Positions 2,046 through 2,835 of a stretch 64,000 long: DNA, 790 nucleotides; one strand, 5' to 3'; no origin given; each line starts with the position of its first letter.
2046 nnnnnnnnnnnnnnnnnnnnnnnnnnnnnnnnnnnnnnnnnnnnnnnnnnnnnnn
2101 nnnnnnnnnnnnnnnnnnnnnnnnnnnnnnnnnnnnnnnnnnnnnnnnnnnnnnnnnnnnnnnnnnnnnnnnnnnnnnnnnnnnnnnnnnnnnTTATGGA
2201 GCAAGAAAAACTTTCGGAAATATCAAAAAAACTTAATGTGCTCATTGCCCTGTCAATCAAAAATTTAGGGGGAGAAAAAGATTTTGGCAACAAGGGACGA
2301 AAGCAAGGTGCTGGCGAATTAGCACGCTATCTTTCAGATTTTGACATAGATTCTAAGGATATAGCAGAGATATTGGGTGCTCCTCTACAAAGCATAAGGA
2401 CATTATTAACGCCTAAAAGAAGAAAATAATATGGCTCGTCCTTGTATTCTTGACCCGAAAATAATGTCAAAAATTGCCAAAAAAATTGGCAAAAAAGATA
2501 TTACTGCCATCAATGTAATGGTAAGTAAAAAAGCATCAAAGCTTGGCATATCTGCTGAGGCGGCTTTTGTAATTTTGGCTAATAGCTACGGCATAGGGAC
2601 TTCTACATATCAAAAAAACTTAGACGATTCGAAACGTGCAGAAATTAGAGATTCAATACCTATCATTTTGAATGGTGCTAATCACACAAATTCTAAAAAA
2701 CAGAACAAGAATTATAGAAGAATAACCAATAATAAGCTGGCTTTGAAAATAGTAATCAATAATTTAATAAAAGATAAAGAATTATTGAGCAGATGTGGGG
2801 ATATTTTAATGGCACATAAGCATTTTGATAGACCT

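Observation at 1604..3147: Four tandem mini-HTH paralogs packed 1-2 nt apart upstream of a TIGR02391/HEPN-like gene, next to an R-M pair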

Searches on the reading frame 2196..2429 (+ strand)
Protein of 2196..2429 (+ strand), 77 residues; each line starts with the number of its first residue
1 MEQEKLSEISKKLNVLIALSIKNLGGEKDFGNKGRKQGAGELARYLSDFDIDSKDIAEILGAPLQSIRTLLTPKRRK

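Call 3: search_protein_families(library=pfam, proteins=[window:2196-2429:+], max_evalue=1)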
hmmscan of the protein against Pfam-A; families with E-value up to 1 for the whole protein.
window:2196-2429:+ (77 aa): 2 families
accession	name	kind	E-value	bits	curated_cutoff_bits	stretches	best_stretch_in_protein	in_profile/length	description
PF08281.18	Sigma70_r4_2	-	0.01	15.9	25.7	1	51-71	27-47/54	Sigma-70, region 4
PF21235.4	UBA_ARI1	-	0.33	11.2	26.9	1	54-71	8-25/41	E3 ubiquitin-protein ligase ARIH1, UBA-like domain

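Call 4: search_protein_families(library=ncbifam, proteins=[window:2196-2429:+], max_evalue=1)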
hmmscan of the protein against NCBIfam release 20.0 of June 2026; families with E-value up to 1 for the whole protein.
window:2196-2429:+ (77 aa): 0 families

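Call 6: search_protein_families(library=padloc, proteins=[window:2196-2429:+], max_evalue=1)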
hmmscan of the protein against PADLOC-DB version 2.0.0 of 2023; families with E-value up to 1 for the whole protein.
window:2196-2429:+ (77 aa): 0 families

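Call 7: search_protein_families(library=phrogs, proteins=[window:2196-2429:+], max_evalue=1)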
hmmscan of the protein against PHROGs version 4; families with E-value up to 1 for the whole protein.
window:2196-2429:+ (77 aa): 1 family
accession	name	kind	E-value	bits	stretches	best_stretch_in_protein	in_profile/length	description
phrog_8245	-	moron, auxiliary metabolic gene and host takeover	0.01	17.1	1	38-72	93-127/129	HicB-like antitoxin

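Call 47: search_solved_structures(query=A4, max_evalue=10, show_alignments=2)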
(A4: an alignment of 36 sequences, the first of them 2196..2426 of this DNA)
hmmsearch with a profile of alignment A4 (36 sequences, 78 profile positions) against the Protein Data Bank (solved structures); distinct sequences matched with E-value up to 10: 11.
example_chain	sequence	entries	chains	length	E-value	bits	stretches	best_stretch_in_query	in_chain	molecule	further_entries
8vd6_A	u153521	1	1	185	6.4e-08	35.9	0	42-72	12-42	CAP REPEAT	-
8cws_A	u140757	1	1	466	0.0054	20.1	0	40-71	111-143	F4132-2 Chain A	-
8cwy_A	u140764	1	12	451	0.0078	19.6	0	40-71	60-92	T32-15-1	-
5cwb_A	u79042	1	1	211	0.021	18.2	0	40-71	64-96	Designed helical repeat protein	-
7mwr_B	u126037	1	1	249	0.027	17.9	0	40-71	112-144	LHD101B4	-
5fgm_A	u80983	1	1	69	0.14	15.6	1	43-77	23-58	ECF RNA polymerase sigma factor SigR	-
8vl3_A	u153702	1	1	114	0.23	14.9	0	42-63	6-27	De novo designed protein F3 parent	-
6vvn_B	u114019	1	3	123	0.33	14.4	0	56-71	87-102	4-oxalocrotonate tautomerase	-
6blm_A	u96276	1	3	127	0.79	13.2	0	60-73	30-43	4-oxalocrotonate tautomerase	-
6ogm_B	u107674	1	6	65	1.3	12.5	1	60-73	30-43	4-oxalocrotonate tautomerase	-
6vfi_A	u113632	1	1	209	4.6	10.7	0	8-71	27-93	O43_dn18A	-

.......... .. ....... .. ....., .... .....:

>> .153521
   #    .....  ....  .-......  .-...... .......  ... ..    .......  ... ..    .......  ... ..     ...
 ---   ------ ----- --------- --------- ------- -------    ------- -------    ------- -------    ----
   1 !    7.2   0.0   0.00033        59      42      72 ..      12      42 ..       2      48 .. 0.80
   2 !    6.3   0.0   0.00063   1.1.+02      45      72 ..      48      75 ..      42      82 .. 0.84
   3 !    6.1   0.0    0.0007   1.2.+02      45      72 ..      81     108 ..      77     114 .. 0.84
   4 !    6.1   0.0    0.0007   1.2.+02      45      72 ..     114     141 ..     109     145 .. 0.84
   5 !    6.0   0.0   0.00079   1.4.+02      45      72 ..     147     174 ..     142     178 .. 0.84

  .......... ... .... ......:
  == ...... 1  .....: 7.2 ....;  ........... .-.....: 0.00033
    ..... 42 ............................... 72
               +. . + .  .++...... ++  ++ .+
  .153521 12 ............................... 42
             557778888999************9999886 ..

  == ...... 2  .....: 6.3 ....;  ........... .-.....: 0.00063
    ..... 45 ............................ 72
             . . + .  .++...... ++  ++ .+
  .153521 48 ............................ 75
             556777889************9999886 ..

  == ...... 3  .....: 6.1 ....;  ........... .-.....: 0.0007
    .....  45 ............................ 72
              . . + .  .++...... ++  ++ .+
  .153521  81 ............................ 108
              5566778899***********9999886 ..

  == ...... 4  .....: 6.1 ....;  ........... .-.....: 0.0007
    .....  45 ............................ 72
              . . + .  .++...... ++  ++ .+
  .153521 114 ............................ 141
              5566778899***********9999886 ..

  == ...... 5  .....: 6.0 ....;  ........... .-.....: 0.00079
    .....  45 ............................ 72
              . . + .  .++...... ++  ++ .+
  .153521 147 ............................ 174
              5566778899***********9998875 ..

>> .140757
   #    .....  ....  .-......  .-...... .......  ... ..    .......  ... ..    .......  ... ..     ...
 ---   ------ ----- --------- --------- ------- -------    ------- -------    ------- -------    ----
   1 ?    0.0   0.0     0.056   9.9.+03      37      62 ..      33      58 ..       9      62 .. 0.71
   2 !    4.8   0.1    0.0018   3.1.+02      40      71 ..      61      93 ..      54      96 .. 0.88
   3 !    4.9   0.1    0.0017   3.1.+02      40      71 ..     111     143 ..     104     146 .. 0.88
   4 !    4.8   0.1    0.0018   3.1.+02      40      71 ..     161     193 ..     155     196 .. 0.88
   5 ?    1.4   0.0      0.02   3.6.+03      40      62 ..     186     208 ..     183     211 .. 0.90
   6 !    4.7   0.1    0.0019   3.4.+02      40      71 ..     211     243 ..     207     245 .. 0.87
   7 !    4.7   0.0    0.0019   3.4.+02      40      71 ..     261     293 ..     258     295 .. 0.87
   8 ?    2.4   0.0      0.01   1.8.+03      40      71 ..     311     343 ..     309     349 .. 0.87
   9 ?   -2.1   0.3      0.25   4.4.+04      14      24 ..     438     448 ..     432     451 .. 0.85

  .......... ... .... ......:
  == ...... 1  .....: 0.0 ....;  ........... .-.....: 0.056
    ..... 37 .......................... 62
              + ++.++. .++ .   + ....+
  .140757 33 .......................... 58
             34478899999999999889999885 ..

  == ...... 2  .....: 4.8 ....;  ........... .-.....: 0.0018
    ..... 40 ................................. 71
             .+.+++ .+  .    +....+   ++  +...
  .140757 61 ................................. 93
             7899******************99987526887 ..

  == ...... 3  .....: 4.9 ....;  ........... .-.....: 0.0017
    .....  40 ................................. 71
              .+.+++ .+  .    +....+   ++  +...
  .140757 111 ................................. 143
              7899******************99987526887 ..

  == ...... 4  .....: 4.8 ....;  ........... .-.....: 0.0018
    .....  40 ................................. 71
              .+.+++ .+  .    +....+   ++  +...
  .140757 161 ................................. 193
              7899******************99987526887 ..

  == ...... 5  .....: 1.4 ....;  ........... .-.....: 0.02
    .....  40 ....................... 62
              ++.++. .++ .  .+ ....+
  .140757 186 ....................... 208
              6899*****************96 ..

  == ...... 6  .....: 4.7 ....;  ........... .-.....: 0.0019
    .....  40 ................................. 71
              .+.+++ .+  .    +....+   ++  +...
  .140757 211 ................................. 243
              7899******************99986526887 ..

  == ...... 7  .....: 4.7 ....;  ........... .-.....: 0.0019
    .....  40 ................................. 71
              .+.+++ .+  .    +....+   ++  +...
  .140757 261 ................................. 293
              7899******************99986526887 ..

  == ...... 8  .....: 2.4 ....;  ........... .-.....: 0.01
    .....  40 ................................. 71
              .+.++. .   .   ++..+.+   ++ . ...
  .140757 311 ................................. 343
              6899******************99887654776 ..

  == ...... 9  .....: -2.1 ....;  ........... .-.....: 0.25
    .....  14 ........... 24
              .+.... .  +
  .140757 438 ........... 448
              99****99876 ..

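Call 62: find_homologous_proteins(query=window:2196-2426:+, max_evalue=0.001)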
Query window:2196-2426:+ (77 aa): 257 proteins with E <= 0.001 among 258 candidates; the best 120 are listed.
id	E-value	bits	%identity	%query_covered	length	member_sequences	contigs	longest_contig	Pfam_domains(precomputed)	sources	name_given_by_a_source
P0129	2.9e-36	140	92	100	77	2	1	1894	-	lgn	-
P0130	3.4e-33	130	84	100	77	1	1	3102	-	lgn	-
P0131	6.3e-33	129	87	100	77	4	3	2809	-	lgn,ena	-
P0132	5.1e-32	127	84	100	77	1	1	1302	-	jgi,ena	-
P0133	1.4e-31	125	86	100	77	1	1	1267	-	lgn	-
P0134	3.9e-31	124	83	100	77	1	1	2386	-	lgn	-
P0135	4.7e-30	120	78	100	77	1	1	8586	-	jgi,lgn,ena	-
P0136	6.5e-29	117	79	100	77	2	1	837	-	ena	-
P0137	6.4e-27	110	76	100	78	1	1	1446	-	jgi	jgi:hypothetical protein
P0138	2.0e-26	109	72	100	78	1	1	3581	-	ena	-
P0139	4.2e-26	108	71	100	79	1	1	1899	-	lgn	-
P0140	8.3e-26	107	77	100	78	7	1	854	-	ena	-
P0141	1.1e-25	107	70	100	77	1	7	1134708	-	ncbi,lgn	-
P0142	1.9e-25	106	72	100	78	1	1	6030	-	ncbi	-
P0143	2.0e-25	106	74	100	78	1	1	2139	-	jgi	jgi:hypothetical protein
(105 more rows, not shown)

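Call 68: predict_structure(alignment_id=A9)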
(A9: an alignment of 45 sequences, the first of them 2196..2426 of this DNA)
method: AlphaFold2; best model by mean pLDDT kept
length: 77 residues; sequences in the alignment: 45
mean_pLDDT: 77.9   pTM: 0.56
mean pLDDT of the five models: 77.9, 77.5, 75.3, 73.3, 64.3
residues with pLDDT >= 90: 4; 70-90: 56; 50-70: 17; < 50: 0
segments of 3 or more residues with pLDDT < 50: none
pLDDT, mean of each block of 10 residues (from residue 1): 84 81 66 59 84 87 88 74
secondary structure, 60 per line:
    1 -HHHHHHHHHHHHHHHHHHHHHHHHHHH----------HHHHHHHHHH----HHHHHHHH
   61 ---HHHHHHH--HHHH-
elements in order: H2-28 H39-48 H53-60 H64-70 H73-76

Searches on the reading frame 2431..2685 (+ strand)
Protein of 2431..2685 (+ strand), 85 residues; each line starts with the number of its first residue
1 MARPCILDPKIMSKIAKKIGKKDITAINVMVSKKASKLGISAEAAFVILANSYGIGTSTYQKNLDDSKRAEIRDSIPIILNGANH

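Call 51: find_homologous_proteins(query=window:2431-2685:+, max_evalue=0.01)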
Query window:2431-2685:+ (85 aa): 8 proteins with E <= 0.01 among 41 candidates.
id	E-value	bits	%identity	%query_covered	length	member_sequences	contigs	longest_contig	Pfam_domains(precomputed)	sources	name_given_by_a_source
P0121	1.1e-29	119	75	94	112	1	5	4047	-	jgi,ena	-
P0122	3.2e-28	115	71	94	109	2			-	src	-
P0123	3.2e-27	112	71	94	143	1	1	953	-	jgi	jgi:hypothetical protein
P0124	9.8e-26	107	69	94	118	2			-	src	-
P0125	4.2e-25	105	70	94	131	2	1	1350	-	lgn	-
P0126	5.9e-25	104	66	94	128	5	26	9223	-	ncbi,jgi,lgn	jgi:hypothetical protein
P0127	1.8e-20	90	62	93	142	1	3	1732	-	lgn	-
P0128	6.5e-18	82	64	86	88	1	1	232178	-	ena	-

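Call 83: search_protein_representatives(protein=window:2431-2685:+)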
Query: 85 residues. Proteins with E-value up to 0.001 (for the whole library): 65; up to 1e-10: 27; up to 1e-30: 0. The best 65 are listed.
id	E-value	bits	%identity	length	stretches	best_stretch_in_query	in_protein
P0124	3.1e-26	106.9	69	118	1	1-80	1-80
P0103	2.8e-24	100.7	68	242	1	1-80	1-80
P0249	9.8e-22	92.6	58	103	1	1-81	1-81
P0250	2.4e-20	88.2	59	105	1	1-80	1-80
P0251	1.4e-19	85.7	58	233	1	5-77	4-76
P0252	2.0e-19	85.2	51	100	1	1-82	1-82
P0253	3.8e-19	84.4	57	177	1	6-79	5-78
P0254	2.0e-18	82.1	59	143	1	1-79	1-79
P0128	2.1e-18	82.1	63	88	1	5-75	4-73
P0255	3.9e-18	81.2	51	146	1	5-80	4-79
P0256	1.1e-17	79.7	58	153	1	1-80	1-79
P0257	2.4e-17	78.7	53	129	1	6-84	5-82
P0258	2.4e-15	72.3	53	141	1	12-81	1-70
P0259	2.7e-15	72.2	55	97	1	7-80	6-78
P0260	2.9e-15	72.1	60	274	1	4-75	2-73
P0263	1.7e-14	69.7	34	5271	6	22-70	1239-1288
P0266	3.7e-13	65.4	52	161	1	7-80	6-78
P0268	7.7e-13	64.4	56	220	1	12-80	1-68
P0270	6.5e-12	61.4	47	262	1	1-81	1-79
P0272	2.6e-11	59.5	51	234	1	7-78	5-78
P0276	1.2e-08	51.1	42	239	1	7-80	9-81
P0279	4.5e-08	49.3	40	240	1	7-82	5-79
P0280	6.4e-08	48.8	38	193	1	7-83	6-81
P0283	5.1e-07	45.9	46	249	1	7-77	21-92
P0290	1.3e-05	41.5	41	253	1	6-74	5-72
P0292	1.8e-05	41.0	42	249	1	7-75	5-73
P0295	4.0e-05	39.9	38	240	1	7-79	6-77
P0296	4.2e-05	39.8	38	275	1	5-77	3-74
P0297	4.3e-05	39.8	41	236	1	7-76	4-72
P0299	1.9e-04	37.7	38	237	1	7-73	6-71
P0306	4.8e-04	36.5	36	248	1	6-72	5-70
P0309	6.6e-04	36.0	32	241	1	7-75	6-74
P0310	8.3e-04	35.7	33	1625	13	16-78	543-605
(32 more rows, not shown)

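Call 84: search_protein_families(library=pfam, proteins=[P0310, P0260, P0270, P0283, P0290, P0296, P0306, P0276, P0280, P0253], max_evalue=0.001)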
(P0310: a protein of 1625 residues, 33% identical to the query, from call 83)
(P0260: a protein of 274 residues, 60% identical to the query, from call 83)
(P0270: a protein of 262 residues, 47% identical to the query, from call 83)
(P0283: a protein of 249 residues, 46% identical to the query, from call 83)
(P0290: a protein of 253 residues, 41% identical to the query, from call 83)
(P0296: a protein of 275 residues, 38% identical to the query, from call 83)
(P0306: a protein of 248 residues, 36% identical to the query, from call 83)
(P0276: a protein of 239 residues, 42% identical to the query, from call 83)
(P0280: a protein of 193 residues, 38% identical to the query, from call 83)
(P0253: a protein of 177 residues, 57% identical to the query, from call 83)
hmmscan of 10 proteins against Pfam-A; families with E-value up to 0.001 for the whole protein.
P0310 (1625 aa): 3 families
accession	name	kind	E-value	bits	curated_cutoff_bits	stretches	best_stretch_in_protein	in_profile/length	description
PF13678.12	Peptidase_M85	-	3.1e-15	56.9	23.8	0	695-744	51-100/251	NFkB-p65-degrading zinc protease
PF08300.18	HCV_NS5a_1a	-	2.1e-08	34.6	25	0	956-983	31-58/62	Hepatitis C virus non-structural 5a zinc finger domain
PF05079.17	DUF680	-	7.8e-08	33.3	24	0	1207-1249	10-49/60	Protein of unknown function (DUF680)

P0260 (274 aa): 1 family
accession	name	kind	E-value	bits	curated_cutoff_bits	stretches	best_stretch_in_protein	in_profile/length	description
PF10137.14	CAP12-PCTIR_TIR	-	2.3e-26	92.6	24.7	1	104-235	1-118/119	CAP12/Pycsar effector protein, TIR domain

P0270 (262 aa): 2 families
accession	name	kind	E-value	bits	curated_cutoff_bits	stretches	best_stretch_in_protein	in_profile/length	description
PF00990.26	GGDEF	-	1.1e-19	71.2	23.8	1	124-249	33-160/161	Diguanylate cyclase, GGDEF domain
PF22335.1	Cas10-Cmr2_palm2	-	1.1e-05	26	27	1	162-252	47-133/133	Cas10/Cmr2, second palm domain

P0283 (249 aa): 1 family
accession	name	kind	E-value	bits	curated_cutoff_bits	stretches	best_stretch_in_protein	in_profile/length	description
PF09509.15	Hypoth_Ymh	-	5.7e-14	52.5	25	1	127-241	5-118/119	Protein of unknown function (Hypoth_ymh)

P0290 (253 aa): 1 family
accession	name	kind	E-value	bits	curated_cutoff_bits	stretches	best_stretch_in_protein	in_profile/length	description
PF09509.15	Hypoth_Ymh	-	2.3e-05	24.7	25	1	114-200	4-89/119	Protein of unknown function (Hypoth_ymh)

P0296 (275 aa): 1 family
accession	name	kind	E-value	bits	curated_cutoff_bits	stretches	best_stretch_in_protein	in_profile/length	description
PF18731.6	HEPN_Swt1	-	8.3e-08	33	27.5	1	129-266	1-112/115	Swt1-like HEPN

P0306 (248 aa): 0 families

P0276 (239 aa): 1 family
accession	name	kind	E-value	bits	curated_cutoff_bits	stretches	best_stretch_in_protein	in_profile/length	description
PF09509.15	Hypoth_Ymh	-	2.3e-17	63.4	25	1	115-228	4-117/119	Protein of unknown function (Hypoth_ymh)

P0280 (193 aa): 0 families

P0253 (177 aa): 0 families

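Call 86: find_encoding_contigs(protein=P0260, flank=4000, max_places=4)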
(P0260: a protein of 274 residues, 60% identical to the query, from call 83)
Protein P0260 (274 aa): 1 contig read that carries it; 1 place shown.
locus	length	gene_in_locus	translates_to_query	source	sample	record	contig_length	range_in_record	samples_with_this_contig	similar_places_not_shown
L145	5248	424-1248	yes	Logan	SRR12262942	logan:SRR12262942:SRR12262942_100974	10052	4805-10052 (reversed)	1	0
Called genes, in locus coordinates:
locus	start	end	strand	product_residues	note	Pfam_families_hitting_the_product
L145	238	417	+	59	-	-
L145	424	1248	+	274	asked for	PF10137:CAP12-PCTIR_TIR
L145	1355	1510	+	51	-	-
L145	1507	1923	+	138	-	PF01894:YjbQ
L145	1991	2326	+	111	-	PF28289:BV97_02767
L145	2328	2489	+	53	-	-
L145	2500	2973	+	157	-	-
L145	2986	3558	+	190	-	PF06736:TMEM175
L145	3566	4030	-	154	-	-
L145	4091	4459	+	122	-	PF07883:Cupin_2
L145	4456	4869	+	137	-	PF00034:Cytochrom_C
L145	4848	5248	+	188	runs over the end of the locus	PF01569:PAP2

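Call 87: find_encoding_contigs(protein=P0270, flank=4000, max_places=4)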
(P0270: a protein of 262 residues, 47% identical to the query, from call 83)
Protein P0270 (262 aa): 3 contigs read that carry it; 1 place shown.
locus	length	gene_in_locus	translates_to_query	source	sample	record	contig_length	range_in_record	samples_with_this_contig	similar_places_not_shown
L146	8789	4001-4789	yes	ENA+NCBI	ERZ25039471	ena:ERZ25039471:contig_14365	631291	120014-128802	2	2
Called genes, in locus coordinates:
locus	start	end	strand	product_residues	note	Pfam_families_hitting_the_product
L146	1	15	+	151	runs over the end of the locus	-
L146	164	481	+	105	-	PF12840:HTH_20 (weak), PF01022:HTH_5, PF13412:HTH_24, PF25212:HVO_A0114 (weak)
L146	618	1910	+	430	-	PF01555:N6_N4_Mtase (faint)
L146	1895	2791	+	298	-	-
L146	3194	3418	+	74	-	-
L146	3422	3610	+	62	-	-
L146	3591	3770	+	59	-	-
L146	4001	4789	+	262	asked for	PF22335:Cas10-Cmr2_palm2 (faint), PF00990:GGDEF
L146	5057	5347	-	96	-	PF07843:DUF1634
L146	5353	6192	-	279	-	PF01925:TauE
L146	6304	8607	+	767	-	PF17764:PriA_3primeBD, PF00270:DEAD, PF04851:ResIII, PF18319:Zn_ribbon_PriA, PF00271:Helicase_C, PF18074:PriA_C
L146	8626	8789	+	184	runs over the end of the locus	PF01327:Pep_deformylase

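Call 89: search_protein_families(library=pfam, proteins=[P0251, P0268, P0272, P0279, P0292, P0295, P0297, P0299, P0309, P0266], max_evalue=0.01)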
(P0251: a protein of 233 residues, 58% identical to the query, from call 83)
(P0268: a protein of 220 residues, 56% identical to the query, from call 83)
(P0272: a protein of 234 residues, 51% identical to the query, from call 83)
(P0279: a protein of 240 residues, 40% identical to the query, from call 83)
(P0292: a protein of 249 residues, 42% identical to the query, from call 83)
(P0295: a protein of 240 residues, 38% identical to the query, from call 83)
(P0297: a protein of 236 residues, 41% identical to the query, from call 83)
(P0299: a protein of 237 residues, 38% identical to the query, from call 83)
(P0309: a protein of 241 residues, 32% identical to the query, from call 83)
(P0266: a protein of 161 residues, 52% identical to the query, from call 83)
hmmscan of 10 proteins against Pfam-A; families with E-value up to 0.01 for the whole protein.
P0251 (233 aa): 0 families

P0268 (220 aa): 1 family
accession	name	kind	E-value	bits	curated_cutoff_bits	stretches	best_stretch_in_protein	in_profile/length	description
PF09509.15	Hypoth_Ymh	-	6.8e-07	29.6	25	1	106-172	4-66/119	Protein of unknown function (Hypoth_ymh)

P0272 (234 aa): 1 family
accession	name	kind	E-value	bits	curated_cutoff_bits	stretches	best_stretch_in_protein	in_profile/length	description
PF09509.15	Hypoth_Ymh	-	1.1e-18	67.7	25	1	114-226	7-119/119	Protein of unknown function (Hypoth_ymh)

P0279 (240 aa): 1 family
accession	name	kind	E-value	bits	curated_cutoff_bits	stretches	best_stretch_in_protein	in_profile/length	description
PF09509.15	Hypoth_Ymh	-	2.5e-19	69.7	25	1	110-229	3-118/119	Protein of unknown function (Hypoth_ymh)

P0292 (249 aa): 0 families

P0295 (240 aa): 1 family
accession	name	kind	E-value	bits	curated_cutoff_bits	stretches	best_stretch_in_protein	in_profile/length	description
PF09509.15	Hypoth_Ymh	-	6.4e-25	87.8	25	1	113-235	2-119/119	Protein of unknown function (Hypoth_ymh)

P0297 (236 aa): 1 family
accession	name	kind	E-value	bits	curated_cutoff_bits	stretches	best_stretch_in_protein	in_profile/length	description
PF09509.15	Hypoth_Ymh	-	6.5e-17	62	25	1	109-222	4-118/119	Protein of unknown function (Hypoth_ymh)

P0299 (237 aa): 1 family
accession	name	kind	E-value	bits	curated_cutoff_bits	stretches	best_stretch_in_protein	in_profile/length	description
PF09509.15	Hypoth_Ymh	-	9.4e-17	61.4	25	1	115-226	6-118/119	Protein of unknown function (Hypoth_ymh)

P0309 (241 aa): 2 families
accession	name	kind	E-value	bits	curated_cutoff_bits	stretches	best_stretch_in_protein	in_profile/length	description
PF09509.15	Hypoth_Ymh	-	1.8e-15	57.3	25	1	131-233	17-118/119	Protein of unknown function (Hypoth_ymh)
PF01280.26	Ribosomal_L19e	-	0.0023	18.3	25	0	100-119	28-47/53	Ribosomal protein L19e, N-terminal domain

P0266 (161 aa): 1 family
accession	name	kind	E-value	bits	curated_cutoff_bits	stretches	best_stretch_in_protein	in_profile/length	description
PF09999.14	DUF2240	-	0.0056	16.8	22.3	1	10-58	90-140/144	Uncharacterized protein conserved in archaea (DUF2240)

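Call 90: find_encoding_contigs(protein=P0296, flank=4000, max_places=4)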
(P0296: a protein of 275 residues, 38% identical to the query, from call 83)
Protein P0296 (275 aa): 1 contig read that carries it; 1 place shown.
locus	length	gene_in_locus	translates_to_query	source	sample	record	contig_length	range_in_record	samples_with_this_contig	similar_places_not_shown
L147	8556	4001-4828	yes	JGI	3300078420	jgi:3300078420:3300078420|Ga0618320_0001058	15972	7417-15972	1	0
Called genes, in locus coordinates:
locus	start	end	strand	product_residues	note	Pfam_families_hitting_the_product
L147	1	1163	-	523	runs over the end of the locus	PF00239:Resolvase, PF07508:Recombinase (weak), PF13408:Zn_ribbon_recom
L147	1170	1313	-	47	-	-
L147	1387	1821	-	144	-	-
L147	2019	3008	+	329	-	PF01471:PG_binding_1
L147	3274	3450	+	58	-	PF13384:HTH_23 (weak)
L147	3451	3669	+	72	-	-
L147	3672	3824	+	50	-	-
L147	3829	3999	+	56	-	-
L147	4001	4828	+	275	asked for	PF18731:HEPN_Swt1 (faint)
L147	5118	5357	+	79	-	PF01541:GIY-YIG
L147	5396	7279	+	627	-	PF00004:AAA, PF23902:AAA_lid_PRS2_C (weak), PF17862:AAA_lid_3, PF01434:Peptidase_M41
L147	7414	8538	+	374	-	PF00149:Metallophos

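Call 91: find_encoding_contigs(protein=P0306, flank=4000, max_places=4)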
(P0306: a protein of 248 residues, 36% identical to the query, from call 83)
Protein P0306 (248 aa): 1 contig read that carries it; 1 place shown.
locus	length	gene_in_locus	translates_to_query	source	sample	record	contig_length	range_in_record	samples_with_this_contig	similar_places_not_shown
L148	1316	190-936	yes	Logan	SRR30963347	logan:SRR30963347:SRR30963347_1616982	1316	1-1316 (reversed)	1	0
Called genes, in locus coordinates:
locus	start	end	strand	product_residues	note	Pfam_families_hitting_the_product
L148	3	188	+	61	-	?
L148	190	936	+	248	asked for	-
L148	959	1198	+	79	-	-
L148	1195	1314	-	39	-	?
